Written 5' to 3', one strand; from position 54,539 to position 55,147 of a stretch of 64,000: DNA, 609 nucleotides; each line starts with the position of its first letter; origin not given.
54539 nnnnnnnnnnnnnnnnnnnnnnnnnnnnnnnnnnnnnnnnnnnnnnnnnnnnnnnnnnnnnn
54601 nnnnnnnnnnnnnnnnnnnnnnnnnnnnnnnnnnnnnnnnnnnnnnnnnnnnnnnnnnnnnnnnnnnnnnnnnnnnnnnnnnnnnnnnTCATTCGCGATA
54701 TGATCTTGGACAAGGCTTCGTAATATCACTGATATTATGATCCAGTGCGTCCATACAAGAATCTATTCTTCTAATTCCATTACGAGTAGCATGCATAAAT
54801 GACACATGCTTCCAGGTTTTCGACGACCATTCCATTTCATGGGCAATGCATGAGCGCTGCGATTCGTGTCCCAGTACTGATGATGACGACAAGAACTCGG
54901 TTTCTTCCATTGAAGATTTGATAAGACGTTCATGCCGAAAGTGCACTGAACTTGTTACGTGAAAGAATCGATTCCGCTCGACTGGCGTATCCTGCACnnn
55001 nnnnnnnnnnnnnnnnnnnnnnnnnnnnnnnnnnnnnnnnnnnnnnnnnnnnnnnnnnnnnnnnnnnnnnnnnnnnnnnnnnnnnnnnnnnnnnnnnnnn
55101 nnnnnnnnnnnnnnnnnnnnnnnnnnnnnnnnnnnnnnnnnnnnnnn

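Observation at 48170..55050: Second, ancient repeat family: two roughly 0.5 kb direct copies at about 70% identity in lower-GC intergenic blocks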

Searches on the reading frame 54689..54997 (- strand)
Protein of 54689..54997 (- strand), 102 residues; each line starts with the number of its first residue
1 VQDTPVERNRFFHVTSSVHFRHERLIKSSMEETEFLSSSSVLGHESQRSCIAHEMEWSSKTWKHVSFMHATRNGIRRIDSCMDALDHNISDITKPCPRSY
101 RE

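Call 26: search_protein_families(library=pfam, proteins=[window:54689-54997:-], max_evalue=1)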
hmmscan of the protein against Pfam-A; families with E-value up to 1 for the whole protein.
window:54689-54997:- (102 aa): 1 family
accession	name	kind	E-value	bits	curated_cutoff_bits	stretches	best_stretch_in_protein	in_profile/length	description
PF13599.13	Pentapeptide_4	-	0.11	13.1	38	1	17-71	20-72/78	Pentapeptide repeat region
